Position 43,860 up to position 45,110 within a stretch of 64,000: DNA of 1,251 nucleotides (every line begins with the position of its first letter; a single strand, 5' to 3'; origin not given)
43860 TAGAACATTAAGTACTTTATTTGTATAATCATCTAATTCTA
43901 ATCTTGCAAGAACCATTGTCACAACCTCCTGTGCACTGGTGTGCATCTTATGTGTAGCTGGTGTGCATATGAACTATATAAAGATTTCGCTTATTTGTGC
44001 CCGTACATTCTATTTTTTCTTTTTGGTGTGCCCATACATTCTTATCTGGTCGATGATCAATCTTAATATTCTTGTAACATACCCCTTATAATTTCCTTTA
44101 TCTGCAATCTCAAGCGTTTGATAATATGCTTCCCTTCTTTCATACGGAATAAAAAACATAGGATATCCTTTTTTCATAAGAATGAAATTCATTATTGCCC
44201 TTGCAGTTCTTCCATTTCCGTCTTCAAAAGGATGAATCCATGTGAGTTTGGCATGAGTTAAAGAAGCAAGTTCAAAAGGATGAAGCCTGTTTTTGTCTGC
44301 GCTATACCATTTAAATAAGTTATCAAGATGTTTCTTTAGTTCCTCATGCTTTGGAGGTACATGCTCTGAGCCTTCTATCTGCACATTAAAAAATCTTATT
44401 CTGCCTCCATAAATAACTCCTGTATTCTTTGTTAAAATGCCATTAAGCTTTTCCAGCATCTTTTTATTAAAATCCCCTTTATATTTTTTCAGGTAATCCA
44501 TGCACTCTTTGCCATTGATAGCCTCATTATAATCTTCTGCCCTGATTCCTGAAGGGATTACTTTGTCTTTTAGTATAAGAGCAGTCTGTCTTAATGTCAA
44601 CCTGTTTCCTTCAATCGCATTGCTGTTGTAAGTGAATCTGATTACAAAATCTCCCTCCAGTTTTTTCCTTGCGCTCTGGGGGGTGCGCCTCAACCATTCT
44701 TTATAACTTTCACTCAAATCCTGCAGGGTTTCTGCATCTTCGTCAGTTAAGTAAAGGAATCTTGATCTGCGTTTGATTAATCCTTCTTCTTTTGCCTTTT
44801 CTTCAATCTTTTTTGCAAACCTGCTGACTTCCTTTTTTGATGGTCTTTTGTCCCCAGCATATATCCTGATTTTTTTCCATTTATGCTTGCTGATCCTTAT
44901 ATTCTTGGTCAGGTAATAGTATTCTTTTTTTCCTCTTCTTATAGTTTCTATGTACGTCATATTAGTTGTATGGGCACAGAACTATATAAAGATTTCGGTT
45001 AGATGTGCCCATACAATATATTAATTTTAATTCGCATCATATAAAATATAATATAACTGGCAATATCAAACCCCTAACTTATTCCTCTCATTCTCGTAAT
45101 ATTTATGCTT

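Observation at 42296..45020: Two class-II Fic genes flank a RelE toxin-antitoxin pair, each behind an inverted-repeat-bracketed TATA promoter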

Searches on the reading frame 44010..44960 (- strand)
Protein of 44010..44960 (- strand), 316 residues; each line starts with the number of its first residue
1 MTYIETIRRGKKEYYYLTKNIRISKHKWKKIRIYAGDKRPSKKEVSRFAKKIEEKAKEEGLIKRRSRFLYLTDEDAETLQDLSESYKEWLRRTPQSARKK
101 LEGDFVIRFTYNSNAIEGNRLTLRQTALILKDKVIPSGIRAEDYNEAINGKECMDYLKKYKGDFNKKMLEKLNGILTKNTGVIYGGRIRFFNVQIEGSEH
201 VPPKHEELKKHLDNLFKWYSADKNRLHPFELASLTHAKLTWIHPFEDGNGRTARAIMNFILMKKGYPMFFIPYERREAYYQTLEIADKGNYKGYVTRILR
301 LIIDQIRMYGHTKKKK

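Call 5: search_protein_families(library=pfam, proteins=[window:44010-44960:-], max_evalue=0.1)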
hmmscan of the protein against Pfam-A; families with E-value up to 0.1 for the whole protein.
window:44010-44960:- (316 aa): 1 family
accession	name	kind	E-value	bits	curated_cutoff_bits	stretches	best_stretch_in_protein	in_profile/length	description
PF02661.23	Fic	-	1.4e-20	74.4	24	1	164-261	2-93/93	Fic/DOC family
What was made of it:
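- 44010..44960 (-): Fic2, a 316-aa class II (FICD-like) Fic protein with the same domain order as Fic1. The two are 26% identical over their whole length, N-terminal domain included. Pfam PF02661, E 1.4e-20 (call 5).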

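Call 12: find_homologous_proteins(query=window:44010-44960:-)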
Query window:44010-44960:- (316 aa): 1276 proteins with E <= 0.001 among 3101 candidates; the best 120 are listed.
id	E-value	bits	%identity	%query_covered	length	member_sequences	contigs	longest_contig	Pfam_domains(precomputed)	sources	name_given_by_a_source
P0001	6.7e-209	710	100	100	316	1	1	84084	PF02661.24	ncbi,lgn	-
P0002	1.3e-165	568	79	100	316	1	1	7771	PF02661.24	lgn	-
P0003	1.5e-162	558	76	100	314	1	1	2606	PF02661.24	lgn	-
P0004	3.9e-162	557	78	100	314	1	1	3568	PF02661.24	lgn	-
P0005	4.2e-162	557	76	98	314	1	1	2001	PF02661.24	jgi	-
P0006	1.3e-161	555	76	100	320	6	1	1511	PF02661.24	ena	-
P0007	9.0e-160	549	76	100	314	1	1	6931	PF02661.24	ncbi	-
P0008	1.2e-159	549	75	100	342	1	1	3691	PF02661.24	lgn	-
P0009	3.0e-159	547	75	99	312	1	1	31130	PF02661.24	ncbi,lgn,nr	ncbi:Fic family protein [Candidatus Woesearchaeota archaeon]|nr:Fic family protein [Candidatus Woese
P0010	6.6e-159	546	75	98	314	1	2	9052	PF02661.24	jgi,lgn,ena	-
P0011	5.4e-158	543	74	100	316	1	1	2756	PF02661.24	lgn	-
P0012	8.4e-158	543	74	100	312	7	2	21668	PF02661.24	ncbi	-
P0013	2.4e-157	541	75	100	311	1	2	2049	PF02661.24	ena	-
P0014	1.3e-156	539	73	99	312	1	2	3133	PF02661.24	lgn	-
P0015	1.7e-156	538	73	100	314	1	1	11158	PF02661.24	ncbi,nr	ncbi:Fic family protein [Candidatus Woesearchaeota archaeon]|nr:Fic family protein [Candidatus Woese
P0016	2.4e-156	538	72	100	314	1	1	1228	PF02661.24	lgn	-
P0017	7.1e-156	536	73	100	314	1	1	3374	PF02661.24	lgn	-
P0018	1.3e-155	535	72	100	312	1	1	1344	PF02661.24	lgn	-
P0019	1.4e-155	535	71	100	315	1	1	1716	PF02661.24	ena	-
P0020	2.8e-155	534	74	100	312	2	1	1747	PF02661.24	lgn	-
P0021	3.2e-155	534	72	100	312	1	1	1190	PF02661.24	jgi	jgi:Fic family protein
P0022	4.1e-155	534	74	100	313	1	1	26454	PF02661.24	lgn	-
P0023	4.8e-155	534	73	100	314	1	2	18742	PF02661.24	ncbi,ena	-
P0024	6.1e-155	533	73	100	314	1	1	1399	PF02661.24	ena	-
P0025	7.1e-155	533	74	100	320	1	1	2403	PF02661.24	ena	-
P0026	9.5e-155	533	72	100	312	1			PF02661.24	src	-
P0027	1.1e-154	532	71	100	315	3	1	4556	PF02661.24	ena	-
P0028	2.1e-154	531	72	99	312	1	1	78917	PF02661.24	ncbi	-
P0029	2.1e-154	531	71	100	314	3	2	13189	PF02661.24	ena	-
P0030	2.2e-154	531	74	99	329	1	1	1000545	PF02661.24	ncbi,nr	ncbi:hypothetical protein CEE44_03675 [Candidatus Woesearchaeota archaeon B3_Woes]|nr:MAG: hypotheti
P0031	2.9e-154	531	71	100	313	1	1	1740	PF02661.24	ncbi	-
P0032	3.4e-154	531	72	100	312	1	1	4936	PF02661.24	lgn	-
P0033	3.4e-154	531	72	100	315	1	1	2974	PF02661.24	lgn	-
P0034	3.5e-154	531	72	100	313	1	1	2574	PF02661.24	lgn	-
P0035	3.7e-154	531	71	99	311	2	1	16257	PF02661.24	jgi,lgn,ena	-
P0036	4.8e-154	530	72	99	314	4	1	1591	PF02661.24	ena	-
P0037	6.2e-154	530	72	99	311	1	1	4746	PF02661.24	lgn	-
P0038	7.9e-154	530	72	100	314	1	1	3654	PF02661.24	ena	-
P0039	1.3e-153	529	71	100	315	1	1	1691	PF02661.24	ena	-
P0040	1.4e-153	529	73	99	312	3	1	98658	PF02661.24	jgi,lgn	jgi:Fic family protein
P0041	1.4e-153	529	72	100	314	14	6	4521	PF02661.24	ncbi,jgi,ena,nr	ncbi:MAG TPA: Fic family protein [Candidatus Nanoarchaeia archaeon]|nr:Fic family protein [Candidatu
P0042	1.5e-153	529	73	99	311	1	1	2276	PF02661.24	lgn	-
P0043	1.6e-153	529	73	100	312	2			PF02661.24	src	-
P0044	1.6e-153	529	73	100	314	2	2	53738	PF02661.24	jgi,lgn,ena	jgi:Fic family protein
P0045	1.9e-153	528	73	100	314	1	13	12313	PF02661.24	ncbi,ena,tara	tara:strand:+ start:1040 stop:1984 length:945 start_codon:yes stop_codon:yes gene_type:complete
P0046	2.0e-153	528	72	100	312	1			PF02661.24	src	-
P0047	2.1e-153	528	71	100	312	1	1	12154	PF02661.24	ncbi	-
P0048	2.2e-153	528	72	100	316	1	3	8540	PF02661.24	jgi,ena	jgi:Fic family protein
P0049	2.2e-153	528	71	100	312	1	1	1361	PF02661.24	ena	-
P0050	2.4e-153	528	71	100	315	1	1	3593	PF02661.24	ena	-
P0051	2.5e-153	528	70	100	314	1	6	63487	PF02661.24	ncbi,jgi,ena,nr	ncbi:MAG TPA: Fic family protein [Candidatus Nanoarchaeia archaeon]|nr:Fic family protein [Candidatu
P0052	2.6e-153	528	71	100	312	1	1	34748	PF02661.24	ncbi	-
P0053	2.6e-153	528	72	100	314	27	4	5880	PF02661.24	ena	-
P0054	2.9e-153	528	72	100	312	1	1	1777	PF02661.24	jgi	jgi:Fic family protein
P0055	3.3e-153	528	71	100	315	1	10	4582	PF02661.24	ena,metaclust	metaclust:\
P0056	3.3e-153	528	72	99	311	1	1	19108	PF02661.24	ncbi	-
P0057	3.8e-153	527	72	100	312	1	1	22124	PF02661.24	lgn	-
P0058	4.1e-153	527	71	100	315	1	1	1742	PF02661.24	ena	-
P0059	4.4e-153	527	71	100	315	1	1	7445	PF02661.24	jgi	-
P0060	4.6e-153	527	71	100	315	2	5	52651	PF02661.24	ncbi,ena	ncbi:MAG: Fic family protein [Nanoarchaeota archaeon]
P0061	4.7e-153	527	73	100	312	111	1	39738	PF02661.24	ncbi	-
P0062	6.4e-153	527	72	99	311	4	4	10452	PF02661.24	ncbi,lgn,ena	-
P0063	6.7e-153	527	72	100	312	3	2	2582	PF02661.24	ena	-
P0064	7.2e-153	526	71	100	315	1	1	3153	PF02661.24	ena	-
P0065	7.4e-153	526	70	100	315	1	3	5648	PF02661.24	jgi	-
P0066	7.6e-153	526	71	100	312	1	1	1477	PF02661.24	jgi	jgi:Fic family protein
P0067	8.3e-153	526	71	100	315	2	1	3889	PF02661.24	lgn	-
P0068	8.4e-153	526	71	100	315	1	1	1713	PF02661.24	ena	-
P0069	9.3e-153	526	70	100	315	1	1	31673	PF02661.24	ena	-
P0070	9.8e-153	526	70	100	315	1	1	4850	PF02661.24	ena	-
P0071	1.0e-152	526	70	100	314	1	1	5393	PF02661.24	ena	-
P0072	1.1e-152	526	72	99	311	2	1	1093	PF02661.24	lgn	-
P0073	1.1e-152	526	71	100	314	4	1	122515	PF02661.24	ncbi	-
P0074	1.1e-152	526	72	99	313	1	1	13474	PF02661.24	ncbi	-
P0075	1.2e-152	526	72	100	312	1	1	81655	PF02661.24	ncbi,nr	ncbi:Fic family protein [Candidatus Woesearchaeota archaeon]|nr:Fic family protein [Candidatus Woese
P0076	1.3e-152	526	73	100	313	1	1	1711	PF02661.24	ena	-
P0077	1.4e-152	526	72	100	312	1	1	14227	PF02661.24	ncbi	-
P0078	1.4e-152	525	72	100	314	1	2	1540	PF02661.24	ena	-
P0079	1.4e-152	525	71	100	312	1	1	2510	PF02661.24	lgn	-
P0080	1.5e-152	525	72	99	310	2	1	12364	PF02661.24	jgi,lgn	-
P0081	1.5e-152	525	71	100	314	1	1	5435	PF02661.24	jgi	jgi:Fic family protein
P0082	1.5e-152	525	72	100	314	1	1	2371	PF02661.24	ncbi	-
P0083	1.5e-152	525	71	99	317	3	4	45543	PF02661.24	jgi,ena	-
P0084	1.8e-152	525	71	100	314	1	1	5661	PF02661.24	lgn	-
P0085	1.8e-152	525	70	100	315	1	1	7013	PF02661.24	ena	-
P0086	2.1e-152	525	71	100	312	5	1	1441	PF02661.24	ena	-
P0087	2.1e-152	525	71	100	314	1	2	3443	PF02661.24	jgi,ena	-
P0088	2.2e-152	525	70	100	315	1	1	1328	PF02661.24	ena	-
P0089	2.2e-152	525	70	100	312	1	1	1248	PF02661.24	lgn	-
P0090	2.3e-152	525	71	99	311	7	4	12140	PF02661.24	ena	-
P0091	2.4e-152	525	70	100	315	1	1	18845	PF02661.24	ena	-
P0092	2.4e-152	525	70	100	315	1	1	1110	PF02661.24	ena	-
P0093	2.6e-152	525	70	100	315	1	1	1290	PF02661.24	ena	-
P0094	2.6e-152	525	71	100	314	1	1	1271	PF02661.24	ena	-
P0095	2.9e-152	524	70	100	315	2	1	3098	PF02661.24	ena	-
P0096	2.9e-152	524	70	100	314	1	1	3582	PF02661.24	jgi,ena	-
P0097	3.2e-152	524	73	99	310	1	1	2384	PF02661.24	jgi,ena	-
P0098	3.3e-152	524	71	100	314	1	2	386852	PF02661.24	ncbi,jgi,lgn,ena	-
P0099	3.6e-152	524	71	100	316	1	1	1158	PF02661.24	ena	-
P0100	3.6e-152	524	71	100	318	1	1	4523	PF02661.24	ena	-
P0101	3.6e-152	524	72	99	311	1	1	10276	PF02661.24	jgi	-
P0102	3.8e-152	524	70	100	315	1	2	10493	PF02661.24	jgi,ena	-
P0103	4.1e-152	524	70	100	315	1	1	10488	PF02661.24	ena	-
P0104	4.3e-152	524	69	100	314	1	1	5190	PF02661.24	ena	-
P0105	4.6e-152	524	70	100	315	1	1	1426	PF02661.24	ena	-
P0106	5.2e-152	524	72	100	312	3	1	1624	PF02661.24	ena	-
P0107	5.2e-152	524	71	100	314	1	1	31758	PF02661.24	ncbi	ncbi:MAG: Fic family protein [Nanoarchaeota archaeon]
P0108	5.6e-152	524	71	100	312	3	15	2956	PF02661.24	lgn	-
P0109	5.8e-152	523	72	98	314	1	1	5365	PF02661.24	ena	-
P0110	6.1e-152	523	72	99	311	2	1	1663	PF02661.24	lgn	-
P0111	6.8e-152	523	71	100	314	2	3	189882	PF02661.24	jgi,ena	jgi:Fic family protein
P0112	7.0e-152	523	70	100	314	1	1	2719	PF02661.24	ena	-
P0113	7.3e-152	523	70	100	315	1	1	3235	PF02661.24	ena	-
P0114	7.3e-152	523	72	100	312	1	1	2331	PF02661.24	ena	-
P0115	8.6e-152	523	72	100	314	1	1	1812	PF02661.24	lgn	-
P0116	9.0e-152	523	70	100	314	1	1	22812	PF02661.24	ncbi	-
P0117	9.3e-152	523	70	100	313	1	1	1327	PF02661.24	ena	-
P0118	1.0e-151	523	70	100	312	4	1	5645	PF02661.24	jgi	-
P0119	1.1e-151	523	72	100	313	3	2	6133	PF02661.24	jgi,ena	-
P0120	1.2e-151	522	72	100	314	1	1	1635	PF02661.24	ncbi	-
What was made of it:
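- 44010..44960 (-): More than 1200 homologues (call 12).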

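Call 13: search_protein_families(library=ncbifam, proteins=[window:44010-44960:-], max_evalue=0.1)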
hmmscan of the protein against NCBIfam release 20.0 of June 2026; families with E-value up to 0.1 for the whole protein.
window:44010-44960:- (316 aa): 6 families
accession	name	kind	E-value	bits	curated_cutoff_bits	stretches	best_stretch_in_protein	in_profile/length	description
NF041381.1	XopAC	subfamily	9e-14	51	450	1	168-275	308-425/451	XopAC/AvrAC family type III secretion system effector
TIGR02613.1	mob_myst_B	hypoth_equivalog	6.8e-09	35.9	124.4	1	207-292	89-179/186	mobile mystery protein B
NF046030.1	ProtAdlyltaseSoFic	equivalog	4e-08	32.6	550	1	201-302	151-259/361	protein adenylyltransferase Fic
TIGR01550.1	DOC_P1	subfamily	6e-05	23.2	38.65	1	206-288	30-108/122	type II toxin-antitoxin system death-on-curing family toxin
NF043028.1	T4SS_AnkX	equivalog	0.014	13.5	1400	1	242-267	224-250/938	Dot/Icm T4SS effector AnkN/AnkX/LegA8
NF046029.1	ProtAdlyltaseNmFic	equivalog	0.018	14.7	230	1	241-264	95-118/177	protein adenylyltransferase Fic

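Call 16: find_related_loci(query=A1, collection=genome_contigs, flank=3000)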
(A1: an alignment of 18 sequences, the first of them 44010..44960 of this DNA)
Query A1 (316 aa) in genome_contigs; peptide patterns used: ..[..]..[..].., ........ (x = any residue, [..] = any of these).
600 stretches matched a pattern (row limit reached: there are more); 552 encode a relative of the query (tblastn E <= 1e-3); the best 80 are kept; 80 distinct loci.
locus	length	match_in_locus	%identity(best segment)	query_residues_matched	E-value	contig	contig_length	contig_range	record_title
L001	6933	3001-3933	75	1-314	3e-165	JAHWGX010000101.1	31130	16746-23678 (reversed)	MAG: Candidatus Woesearchaeota archaeon isolate FT1_083 k127_73980897, whole genome shotgun sequence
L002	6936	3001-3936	71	1-315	6e-160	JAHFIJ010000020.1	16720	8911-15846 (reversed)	MAG: Candidatus Woesearchaeota archaeon isolate nzgw36 NODE_3932_length_16721_cov_3.995301, whole genome shotgun sequenc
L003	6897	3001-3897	67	12-315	1e-138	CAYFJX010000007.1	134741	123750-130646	MAG TPA_asm: uncultured Methanosarcinales archaeon isolate ERP019367_co2_72 genome assembly, contig: NODE_142_length_134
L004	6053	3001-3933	64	1-311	4e-136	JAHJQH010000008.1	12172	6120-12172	MAG: Nanoarchaeota archaeon isolate OS_PC_MetaG.mb.102 OS_PC_MetaG.mb.102_k141_25459, whole genome shotgun sequence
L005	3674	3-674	77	92-315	2e-125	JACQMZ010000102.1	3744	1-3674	MAG: Candidatus Woesearchaeota archaeon isolate NC_groundwater_1242_Ag_S-0.1um_49_30 S_p1_S3_coassembly_k141_2018378, wh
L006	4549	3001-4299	50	1-316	7e-99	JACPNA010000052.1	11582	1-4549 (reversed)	MAG: Candidatus Woesearchaeota archaeon isolate NC_groundwater_563_Ag_S-0.1um_35_31 S35_SO-1_scaffold_571423, whole geno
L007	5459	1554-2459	47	1-308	8e-95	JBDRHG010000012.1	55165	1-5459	MAG: archaeon isolate MEGAHIT-group-1.497 k141_7298390, whole genome shotgun sequence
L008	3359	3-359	76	192-310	1e-62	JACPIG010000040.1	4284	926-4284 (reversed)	MAG: Candidatus Woesearchaeota archaeon isolate NC_groundwater_434_Ag_B-0.1um_47_10 GD18-4_B1_scaffold_514764, whole gen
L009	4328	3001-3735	33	87-316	2e-33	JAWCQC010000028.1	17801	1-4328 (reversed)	MAG: Candidatus Nitrosotenuis sp. isolate JZ-2_201901_bins_13 JZ-2_201901_bins_13_scaffold_28, whole genome shotgun sequ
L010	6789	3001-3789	34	15-283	2e-27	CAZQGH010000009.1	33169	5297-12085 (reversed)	MAG TPA_asm: Candidatus Woesearchaeota archaeon isolate SRP141376_co1_236 genome assembly, contig: NODE_3085_length_3316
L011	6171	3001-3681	31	86-287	1e-26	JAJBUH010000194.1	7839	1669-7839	MAG: Bacteroidales bacterium isolate U_126944 U_126944=NODE_693_length_7839_cov_26.431912, whole genome shotgun sequence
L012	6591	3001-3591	30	105-300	3e-25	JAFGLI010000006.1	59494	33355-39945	MAG: Candidatus Woesearchaeota archaeon isolate Zod_Metabat.396 k87_4177672, whole genome shotgun sequence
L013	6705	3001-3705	31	79-289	6e-25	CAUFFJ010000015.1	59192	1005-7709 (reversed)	MAG TPA_asm: uncultured Bacteroidales bacterium isolate SRR13494526_bin.37_MetaWRAP_v1.3_MAG genome assembly, contig: ER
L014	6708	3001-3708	29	78-288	1e-24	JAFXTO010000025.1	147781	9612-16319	MAG: Bacteroidaceae bacterium isolate RGIG6733 Sheep_Rumen-2__c2712, whole genome shotgun sequence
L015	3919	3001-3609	31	104-300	1e-24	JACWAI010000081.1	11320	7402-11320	MAG: Nitrososphaerales archaeon isolate A_CRE_07 k141_354319, whole genome shotgun sequence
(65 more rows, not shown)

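Call 24: predict_structure(alignment_id=A1)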
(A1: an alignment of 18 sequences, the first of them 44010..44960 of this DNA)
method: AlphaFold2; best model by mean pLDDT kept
length: 316 residues; sequences in the alignment: 18
mean_pLDDT: 72.4   pTM: 0.68
mean pLDDT of the five models: 72.4, 65.1, 61.0, 45.7, 43.7
residues with pLDDT >= 90: 58; 70-90: 142; 50-70: 60; < 50: 56
segments of 3 or more residues with pLDDT < 50: 106-140, 181-189, 311-316
pLDDT, mean of each block of 10 residues (from residue 1): 86 92 73 92 90 87 71 79 71 67 46 32 40 46 65 84 90 74 46 55 78 93 92 90 60 85 78 68 80 88 68 37
secondary structure, 60 per line:
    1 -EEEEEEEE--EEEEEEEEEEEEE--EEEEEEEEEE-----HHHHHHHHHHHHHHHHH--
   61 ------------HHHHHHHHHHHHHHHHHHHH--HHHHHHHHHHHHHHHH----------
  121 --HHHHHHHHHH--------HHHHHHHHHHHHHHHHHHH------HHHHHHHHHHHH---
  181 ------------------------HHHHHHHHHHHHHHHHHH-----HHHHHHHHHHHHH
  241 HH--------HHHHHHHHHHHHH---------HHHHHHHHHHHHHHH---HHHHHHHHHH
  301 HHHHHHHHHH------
elements in order: E2-9 E12-24 E27-36 H42-58 H73-92 H95-110 H123-132 H141-159 H166-177 H205-222 H228-242 H251-263 H273-287 H291-310
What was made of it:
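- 44010..44960 (-): AlphaFold2 model (call 24).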

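Call 33: search_solved_structures(query=A1, max_evalue=0.01, show_alignments=1)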
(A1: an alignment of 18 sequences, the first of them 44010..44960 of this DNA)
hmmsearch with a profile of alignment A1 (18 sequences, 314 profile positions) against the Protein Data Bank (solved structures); distinct sequences matched with E-value up to 0.01: 33.
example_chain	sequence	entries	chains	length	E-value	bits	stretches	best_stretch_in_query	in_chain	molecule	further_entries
6i7i_A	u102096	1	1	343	1e-35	126.7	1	86-295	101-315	Adenosine monophosphate-protein transferase FICD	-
6i7h_A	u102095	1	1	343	1.6e-35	126.1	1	86-295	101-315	Adenosine monophosphate-protein transferase FICD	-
6i7j_A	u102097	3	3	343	1.6e-35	126.1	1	86-295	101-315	Adenosine monophosphate-protein transferase FICD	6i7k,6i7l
6i7g_A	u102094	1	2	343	2e-35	125.8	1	86-295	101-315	Adenosine monophosphate-protein transferase FICD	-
4u04_A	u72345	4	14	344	2e-35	125.8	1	86-295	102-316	Adenosine monophosphate-protein transferase FICD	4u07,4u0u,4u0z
9yz5_A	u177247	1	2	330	1.7e-34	122.7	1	86-295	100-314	Protein adenylyltransferase FICD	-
4u0s_A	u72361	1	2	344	1.9e-34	122.6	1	86-295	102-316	Adenosine monophosphate-protein transferase FICD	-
7b7z_A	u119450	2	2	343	3.5e-34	121.7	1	86-295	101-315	Protein adenylyltransferase FICD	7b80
6zmd_B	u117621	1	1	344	1.8e-33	119.4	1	87-295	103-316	Protein adenylyltransferase FICD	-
5jj6_A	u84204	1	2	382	4.9e-31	111.4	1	76-304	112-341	Adenosine monophosphate-protein transferase FICD homolog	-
5jj7_A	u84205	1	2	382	4.8e-30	108.1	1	76-304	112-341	Adenosine monophosphate-protein transferase FICD homolog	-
3cuc_A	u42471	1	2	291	2e-26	96.2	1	79-287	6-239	Protein of unknown function with a Fic domain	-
4x2e_A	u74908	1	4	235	1.8e-19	73.3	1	90-293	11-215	Fic family protein putative filamentation induced by cAMP protein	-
4x2c_A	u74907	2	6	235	4.1e-18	68.9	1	90-293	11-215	Fic family protein putative filamentation induced by cAMP protein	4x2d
4rgl_A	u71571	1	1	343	3.4e-15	59.3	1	95-306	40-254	Filamentation induced by cAMP protein Fic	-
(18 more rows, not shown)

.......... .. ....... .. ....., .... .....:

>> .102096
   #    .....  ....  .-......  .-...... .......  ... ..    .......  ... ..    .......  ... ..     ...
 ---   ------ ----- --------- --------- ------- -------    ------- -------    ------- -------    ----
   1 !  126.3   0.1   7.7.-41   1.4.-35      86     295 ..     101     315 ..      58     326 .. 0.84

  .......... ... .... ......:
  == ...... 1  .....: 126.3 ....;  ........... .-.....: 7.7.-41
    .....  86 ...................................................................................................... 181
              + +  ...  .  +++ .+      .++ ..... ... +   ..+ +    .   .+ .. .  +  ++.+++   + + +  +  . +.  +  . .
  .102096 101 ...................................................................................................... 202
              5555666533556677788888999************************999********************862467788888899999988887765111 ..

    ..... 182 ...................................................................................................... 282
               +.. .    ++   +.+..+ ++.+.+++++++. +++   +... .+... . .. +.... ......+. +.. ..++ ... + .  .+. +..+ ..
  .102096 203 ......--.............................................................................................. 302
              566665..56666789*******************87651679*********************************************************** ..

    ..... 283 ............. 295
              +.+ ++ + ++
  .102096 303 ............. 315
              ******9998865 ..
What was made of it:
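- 44010..44960 (-): The best solved relative is the human FICD Fic domain (E 1e-35, residues 86-295, call 33).
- Closest known: FICD/HYPE and other class II Fic proteins. Same: The Fic cores are the closest solved relatives: FICD E 1e-35 and Bacteroides 3cuc 2e-26 (call 33).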

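Call 41: find_encoding_contigs(protein=P0002, flank=2500, max_places=3)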
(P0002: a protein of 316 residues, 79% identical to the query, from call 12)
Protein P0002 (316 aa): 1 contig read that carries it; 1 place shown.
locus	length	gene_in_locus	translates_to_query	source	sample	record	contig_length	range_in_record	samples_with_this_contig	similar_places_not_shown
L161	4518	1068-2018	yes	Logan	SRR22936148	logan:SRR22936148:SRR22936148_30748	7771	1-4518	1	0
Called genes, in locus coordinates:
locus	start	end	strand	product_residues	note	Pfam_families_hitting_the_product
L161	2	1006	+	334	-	?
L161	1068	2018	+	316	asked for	PF02661:Fic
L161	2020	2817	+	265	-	PF22025:ThiI_fer, PF02926:THUMP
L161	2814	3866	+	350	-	PF00919:UPF0004, PF04055:Radical_SAM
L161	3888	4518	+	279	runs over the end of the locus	PF00288:GHMP_kinases_N, PF08544:GHMP_kinases_C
